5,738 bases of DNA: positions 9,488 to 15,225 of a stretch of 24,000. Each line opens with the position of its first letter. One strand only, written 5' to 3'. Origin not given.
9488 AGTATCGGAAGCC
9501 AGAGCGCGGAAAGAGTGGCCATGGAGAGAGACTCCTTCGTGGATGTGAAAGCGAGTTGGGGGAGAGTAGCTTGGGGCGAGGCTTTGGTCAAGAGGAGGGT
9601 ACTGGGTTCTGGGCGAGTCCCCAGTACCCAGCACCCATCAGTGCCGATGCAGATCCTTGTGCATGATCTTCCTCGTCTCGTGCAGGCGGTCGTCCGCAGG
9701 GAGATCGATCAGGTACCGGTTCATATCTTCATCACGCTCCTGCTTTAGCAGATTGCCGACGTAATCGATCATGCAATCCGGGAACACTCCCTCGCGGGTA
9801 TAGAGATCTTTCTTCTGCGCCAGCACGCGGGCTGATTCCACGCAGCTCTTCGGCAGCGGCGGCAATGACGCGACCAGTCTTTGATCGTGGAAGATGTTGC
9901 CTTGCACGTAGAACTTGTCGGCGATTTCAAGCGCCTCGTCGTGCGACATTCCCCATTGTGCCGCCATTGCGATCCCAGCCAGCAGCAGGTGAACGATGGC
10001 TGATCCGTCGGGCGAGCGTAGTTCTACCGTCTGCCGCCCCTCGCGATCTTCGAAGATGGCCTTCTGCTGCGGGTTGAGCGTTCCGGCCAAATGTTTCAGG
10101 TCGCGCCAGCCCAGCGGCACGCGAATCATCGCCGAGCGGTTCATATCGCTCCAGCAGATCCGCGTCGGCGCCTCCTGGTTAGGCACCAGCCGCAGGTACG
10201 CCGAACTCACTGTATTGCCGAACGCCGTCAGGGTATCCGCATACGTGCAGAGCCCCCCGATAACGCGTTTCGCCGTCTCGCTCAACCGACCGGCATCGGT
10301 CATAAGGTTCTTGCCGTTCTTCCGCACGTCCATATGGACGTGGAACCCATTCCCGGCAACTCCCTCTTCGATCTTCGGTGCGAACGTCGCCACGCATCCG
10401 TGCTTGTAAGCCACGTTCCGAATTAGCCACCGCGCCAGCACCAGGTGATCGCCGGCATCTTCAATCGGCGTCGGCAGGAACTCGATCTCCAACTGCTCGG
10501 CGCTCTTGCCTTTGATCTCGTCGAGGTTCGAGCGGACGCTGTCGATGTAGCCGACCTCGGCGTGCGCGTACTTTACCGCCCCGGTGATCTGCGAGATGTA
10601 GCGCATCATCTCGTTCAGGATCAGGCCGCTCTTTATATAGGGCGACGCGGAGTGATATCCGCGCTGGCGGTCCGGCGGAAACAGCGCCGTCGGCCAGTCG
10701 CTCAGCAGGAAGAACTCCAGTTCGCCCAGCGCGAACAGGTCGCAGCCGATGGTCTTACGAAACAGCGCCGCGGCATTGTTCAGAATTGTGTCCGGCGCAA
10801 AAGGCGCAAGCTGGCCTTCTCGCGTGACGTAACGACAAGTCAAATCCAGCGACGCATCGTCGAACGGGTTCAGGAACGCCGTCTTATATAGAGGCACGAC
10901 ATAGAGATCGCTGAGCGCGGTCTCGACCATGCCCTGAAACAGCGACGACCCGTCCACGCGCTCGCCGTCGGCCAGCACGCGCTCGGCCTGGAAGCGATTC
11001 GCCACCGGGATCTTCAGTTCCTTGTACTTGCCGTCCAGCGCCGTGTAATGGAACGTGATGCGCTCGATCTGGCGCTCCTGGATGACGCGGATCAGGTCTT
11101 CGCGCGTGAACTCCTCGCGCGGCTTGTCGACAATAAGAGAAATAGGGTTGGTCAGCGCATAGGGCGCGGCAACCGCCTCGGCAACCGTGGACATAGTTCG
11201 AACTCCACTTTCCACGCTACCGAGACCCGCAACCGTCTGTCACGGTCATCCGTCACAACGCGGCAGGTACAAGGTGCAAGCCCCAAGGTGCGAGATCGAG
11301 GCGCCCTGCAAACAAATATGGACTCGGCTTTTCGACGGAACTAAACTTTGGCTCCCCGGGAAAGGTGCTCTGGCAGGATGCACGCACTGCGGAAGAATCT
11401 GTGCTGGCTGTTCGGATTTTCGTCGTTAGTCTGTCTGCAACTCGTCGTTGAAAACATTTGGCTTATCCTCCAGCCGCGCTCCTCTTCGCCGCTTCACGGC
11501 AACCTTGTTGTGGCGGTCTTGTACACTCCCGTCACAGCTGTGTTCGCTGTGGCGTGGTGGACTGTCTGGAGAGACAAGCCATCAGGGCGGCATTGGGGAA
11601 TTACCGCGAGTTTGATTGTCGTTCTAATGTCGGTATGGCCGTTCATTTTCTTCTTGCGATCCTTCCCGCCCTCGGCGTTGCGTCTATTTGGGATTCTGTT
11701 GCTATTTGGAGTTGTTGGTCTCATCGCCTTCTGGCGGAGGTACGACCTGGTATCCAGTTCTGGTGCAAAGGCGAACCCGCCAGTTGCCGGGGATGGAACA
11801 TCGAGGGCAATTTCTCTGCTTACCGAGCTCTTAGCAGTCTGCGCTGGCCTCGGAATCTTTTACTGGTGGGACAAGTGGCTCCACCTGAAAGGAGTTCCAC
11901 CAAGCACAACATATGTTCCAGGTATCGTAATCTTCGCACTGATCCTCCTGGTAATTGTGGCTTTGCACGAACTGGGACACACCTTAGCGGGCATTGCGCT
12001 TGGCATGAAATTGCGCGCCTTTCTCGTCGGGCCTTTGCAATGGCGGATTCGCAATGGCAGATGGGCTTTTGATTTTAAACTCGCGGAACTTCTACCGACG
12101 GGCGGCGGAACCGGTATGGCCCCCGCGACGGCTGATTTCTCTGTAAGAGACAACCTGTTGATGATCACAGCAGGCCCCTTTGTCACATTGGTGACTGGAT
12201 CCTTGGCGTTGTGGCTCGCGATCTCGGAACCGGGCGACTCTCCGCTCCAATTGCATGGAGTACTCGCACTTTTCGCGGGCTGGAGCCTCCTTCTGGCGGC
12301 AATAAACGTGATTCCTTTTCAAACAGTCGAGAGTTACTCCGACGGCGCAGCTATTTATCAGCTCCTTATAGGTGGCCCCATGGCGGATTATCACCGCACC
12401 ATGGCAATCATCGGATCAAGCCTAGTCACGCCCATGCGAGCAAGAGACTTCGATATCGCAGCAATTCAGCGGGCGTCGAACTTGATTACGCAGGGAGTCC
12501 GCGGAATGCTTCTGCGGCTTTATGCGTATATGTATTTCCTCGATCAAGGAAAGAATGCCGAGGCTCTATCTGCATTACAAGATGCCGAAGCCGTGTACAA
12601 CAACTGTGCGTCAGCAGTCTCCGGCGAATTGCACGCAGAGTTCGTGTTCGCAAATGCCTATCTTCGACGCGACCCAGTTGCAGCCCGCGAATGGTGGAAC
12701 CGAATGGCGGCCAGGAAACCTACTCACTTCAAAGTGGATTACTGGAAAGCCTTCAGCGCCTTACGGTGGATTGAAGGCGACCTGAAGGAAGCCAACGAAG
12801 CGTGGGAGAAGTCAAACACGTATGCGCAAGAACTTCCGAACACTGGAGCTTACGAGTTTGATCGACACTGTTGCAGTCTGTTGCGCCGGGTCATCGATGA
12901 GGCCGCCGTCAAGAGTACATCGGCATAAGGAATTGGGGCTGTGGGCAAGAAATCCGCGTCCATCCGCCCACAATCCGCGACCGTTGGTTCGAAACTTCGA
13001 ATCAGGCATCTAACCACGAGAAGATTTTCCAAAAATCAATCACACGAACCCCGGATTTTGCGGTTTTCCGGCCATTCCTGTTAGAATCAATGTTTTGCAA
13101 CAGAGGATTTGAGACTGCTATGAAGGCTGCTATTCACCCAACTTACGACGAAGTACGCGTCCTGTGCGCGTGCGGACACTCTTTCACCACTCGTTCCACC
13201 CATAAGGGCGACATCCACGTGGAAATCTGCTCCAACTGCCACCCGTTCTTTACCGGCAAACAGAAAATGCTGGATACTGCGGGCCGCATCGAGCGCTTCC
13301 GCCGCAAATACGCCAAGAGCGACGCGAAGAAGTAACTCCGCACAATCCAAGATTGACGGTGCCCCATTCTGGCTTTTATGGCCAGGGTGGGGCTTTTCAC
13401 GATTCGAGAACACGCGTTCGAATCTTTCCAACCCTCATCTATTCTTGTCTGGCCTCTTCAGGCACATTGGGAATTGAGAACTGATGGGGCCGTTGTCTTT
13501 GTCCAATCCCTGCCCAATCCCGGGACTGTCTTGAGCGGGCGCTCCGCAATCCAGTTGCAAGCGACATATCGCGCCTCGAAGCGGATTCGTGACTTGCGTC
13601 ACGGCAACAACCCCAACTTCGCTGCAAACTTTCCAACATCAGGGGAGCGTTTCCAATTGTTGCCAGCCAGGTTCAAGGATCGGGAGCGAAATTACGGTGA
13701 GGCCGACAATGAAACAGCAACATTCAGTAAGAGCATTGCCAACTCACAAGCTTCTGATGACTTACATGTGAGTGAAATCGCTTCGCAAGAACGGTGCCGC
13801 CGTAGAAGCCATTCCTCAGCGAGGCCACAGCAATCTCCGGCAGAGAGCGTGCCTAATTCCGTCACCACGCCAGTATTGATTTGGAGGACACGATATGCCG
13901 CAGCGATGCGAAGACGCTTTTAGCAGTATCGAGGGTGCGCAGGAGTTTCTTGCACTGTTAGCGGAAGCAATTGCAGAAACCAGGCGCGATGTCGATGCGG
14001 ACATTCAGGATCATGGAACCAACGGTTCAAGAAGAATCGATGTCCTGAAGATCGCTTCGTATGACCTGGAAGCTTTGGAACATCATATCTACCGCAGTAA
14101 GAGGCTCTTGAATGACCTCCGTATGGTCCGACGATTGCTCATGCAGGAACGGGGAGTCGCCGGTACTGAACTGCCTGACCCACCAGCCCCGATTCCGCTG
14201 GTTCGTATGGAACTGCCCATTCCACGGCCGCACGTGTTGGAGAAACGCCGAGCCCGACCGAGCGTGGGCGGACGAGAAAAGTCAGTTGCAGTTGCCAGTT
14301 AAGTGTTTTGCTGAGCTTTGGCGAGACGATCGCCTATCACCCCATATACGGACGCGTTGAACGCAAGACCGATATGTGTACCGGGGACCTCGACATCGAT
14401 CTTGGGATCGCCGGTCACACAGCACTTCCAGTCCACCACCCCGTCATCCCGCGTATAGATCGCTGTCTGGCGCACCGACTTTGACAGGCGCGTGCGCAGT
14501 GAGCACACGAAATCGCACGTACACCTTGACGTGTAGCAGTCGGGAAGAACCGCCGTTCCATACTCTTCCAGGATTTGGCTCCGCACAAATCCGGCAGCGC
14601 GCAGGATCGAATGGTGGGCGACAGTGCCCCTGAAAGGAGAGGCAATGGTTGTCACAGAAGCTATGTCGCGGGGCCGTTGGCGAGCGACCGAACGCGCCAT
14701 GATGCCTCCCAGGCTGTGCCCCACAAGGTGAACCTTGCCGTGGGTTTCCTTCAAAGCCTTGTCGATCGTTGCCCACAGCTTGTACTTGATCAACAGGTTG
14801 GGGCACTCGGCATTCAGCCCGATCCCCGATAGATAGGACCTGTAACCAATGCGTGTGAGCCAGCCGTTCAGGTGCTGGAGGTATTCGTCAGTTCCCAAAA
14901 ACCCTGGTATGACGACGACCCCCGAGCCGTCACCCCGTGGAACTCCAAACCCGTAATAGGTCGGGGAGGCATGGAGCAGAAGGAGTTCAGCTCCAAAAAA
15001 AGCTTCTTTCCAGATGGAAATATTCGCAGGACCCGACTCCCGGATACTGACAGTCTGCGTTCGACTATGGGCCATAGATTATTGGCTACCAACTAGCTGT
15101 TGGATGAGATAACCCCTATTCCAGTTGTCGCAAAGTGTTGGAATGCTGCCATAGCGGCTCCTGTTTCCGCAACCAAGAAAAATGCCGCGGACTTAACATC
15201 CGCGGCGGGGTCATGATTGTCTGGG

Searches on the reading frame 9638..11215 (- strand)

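Call 6: search_protein_families(library=pfam, proteins=[window:9638-11215:-], max_evalue=0.01)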
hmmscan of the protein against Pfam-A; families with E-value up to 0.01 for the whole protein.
window:9638-11215:- (525 aa): 2 families
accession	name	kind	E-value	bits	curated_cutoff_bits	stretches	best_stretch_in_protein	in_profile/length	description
PF00120.29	Gln-synt_C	-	1.7e-46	159.3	24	1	143-490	6-325/344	Glutamine synthetase, catalytic domain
PF03951.24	Gln-synt_N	-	3.2e-10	39.9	33.4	1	50-129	2-79/82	Glutamine synthetase, beta-Grasp domain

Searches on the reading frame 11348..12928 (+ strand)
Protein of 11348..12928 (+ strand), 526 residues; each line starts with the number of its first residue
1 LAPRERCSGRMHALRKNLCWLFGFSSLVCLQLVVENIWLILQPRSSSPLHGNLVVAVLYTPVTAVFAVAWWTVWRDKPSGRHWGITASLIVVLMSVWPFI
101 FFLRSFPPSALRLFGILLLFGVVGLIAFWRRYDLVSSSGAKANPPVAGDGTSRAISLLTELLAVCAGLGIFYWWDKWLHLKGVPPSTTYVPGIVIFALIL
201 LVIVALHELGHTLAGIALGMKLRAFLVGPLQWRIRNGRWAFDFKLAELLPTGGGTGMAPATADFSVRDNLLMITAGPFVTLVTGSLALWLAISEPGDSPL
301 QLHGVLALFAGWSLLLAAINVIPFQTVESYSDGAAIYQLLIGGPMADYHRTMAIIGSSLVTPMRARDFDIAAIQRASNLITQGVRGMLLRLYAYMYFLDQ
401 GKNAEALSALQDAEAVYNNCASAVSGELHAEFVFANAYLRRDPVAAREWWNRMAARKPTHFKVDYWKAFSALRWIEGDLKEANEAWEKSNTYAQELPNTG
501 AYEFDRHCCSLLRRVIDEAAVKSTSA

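Call 6: search_protein_families(library=pfam, proteins=[window:11348-12928:+], max_evalue=0.01)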
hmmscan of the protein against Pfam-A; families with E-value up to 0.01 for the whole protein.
window:11348-12928:+ (526 aa): 1 family
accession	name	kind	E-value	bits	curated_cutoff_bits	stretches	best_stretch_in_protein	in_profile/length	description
PF02163.28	Peptidase_M50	-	3.1e-11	43.5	27.2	1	196-293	2-102/221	Peptidase family M50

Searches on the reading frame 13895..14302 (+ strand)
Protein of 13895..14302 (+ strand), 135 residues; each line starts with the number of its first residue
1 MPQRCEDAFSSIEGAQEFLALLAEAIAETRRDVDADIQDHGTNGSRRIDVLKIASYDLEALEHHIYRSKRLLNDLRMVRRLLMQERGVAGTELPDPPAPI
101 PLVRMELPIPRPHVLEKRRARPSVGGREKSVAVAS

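Call 6: search_protein_families(library=pfam, proteins=[window:13895-14302:+], max_evalue=0.01)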
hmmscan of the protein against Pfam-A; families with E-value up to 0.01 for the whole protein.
window:13895-14302:+ (135 aa): 0 families

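Call 8: search_protein_families(library=ncbifam, proteins=[window:13895-14302:+], max_evalue=1)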
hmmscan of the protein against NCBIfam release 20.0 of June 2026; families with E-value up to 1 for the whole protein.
window:13895-14302:+ (135 aa): 1 family
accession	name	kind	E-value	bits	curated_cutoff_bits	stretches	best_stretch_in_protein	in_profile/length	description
NF047472.1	LA_3696_Nterm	subfamily_domain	0.14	12.1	32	1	13-36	16-39/51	LA_3696 family protein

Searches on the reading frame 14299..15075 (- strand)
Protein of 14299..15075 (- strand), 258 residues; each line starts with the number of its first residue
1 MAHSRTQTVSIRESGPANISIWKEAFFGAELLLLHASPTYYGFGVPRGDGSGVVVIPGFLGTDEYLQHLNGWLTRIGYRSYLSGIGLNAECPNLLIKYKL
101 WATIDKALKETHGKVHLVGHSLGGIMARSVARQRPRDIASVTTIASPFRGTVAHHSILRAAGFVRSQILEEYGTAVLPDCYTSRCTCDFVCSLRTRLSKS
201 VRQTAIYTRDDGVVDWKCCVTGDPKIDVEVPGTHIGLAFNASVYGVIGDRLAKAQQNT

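Call 6: search_protein_families(library=pfam, proteins=[window:14299-15075:-], max_evalue=0.01)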
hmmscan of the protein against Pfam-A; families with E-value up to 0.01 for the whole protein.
window:14299-15075:- (258 aa): 10 families
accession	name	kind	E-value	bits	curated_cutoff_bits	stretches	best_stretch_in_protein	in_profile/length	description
PF00561.26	Abhydrolase_1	-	4.7e-06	26.9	25.8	1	112-163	68-115/245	alpha/beta hydrolase fold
PF07819.20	PGAP1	-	6.1e-06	26.6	24.3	1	107-155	85-136/233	PGAP1-like alpha/beta domain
PF02089.21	Palm_thioest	-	3.3e-05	24.2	26.8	1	96-161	50-120/254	Palmitoyl protein thioesterase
PF12146.15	Hydrolase_4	-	0.0002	21.2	27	1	106-174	68-139/239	Serine aminopeptidase, S33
PF01764.32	Lipase_3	-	0.00044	20.6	22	1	95-157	44-113/140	Lipase (class 3)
PF12697.13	Abhydrolase_6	-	0.00049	21.3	26.3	1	104-158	54-105/217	Alpha/beta hydrolase family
PF02450.21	LCAT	-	0.00054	19.7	21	1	97-155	103-169/392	Lecithin:cholesterol acyltransferase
PF06821.19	Ser_hydrolase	-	0.00073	19.9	22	1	101-147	42-91/172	Serine hydrolase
PF05057.20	DUF676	-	0.0019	18.2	20.3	1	110-157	75-134/217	Putative serine esterase (DUF676)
PF12695.13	Abhydrolase_5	-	0.0042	17.3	27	0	107-146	49-89/164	Alpha/beta hydrolase family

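Call 8: search_protein_families(library=ncbifam, proteins=[window:14299-15075:-], max_evalue=1)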
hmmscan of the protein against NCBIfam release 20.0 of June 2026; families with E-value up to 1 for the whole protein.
window:14299-15075:- (258 aa): 18 families
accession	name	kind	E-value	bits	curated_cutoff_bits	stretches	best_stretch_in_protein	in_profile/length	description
NF011457.0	PRK14875.1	equivalog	9.9e-09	34.6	307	1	101-146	185-231/372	acetoin dehydrogenase dihydrolipoyllysine-residue acetyltransferase subunit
NF052610.1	macro_16_ester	equivalog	0.0004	19.8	420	1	114-151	95-132/281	alpha/beta fold macrolide esterase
NF005898.0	PRK07868.1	equivalog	0.00048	18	925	1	102-148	130-177/994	acyl-CoA synthetase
TIGR03611.1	RutD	equivalog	0.0029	17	238.5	1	113-148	80-115/258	pyrimidine utilization protein D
NF051488.1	bifunc_PcaDC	exception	0.0032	16.7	390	1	101-154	69-119/375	bifunctional 3-oxoadipate enol-lactonase/4-carboxymuconolactone decarboxylase PcaDC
NF033124.1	estX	equivalog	0.0067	15.6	600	1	115-147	96-128/280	macrolide esterase EstX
TIGR01738.1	bioH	equivalog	0.0068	16.1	206.95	1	101-147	53-99/245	pimeloyl-ACP methyl ester esterase BioH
NF041759.1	mac_hydro_EstT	equivalog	0.0068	15.6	450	1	114-150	94-130/278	macrolide hydrolase EstT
NF050058.1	e_dPHAscl_type1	hypoth_equivalog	0.012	15.1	150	1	111-153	102-144/276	extracellular catalytic domain type 1 short-chain-length polyhydroxyalkanoate depolymerase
NF041096.1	esterase_EstD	equivalog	0.02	14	600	1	110-149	238-276/421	esterase EstD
NF053693.1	esterase_mleCBF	exception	0.037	13.4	564.5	1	114-153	95-134/279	CBF family alpha/beta fold macrolide esterase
NF047388.1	SA1320_fam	subfamily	0.045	12.2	230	1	109-142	46-79/644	SA1320 family protein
NF047351.1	lipase_YSIRK_Sa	exception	0.048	12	650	0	114-128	433-447/704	YSIRK-targeted triacylglycerol lipase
NF053684.1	esterase_mleBCA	exception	0.055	12.6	570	1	113-150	94-131/281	BCA family alpha/beta fold macrolide esterase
TIGR01250.1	pro_imino_pep_2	subfamily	0.075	12.6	167.65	1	103-142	88-125/288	proline iminopeptidase-family hydrolase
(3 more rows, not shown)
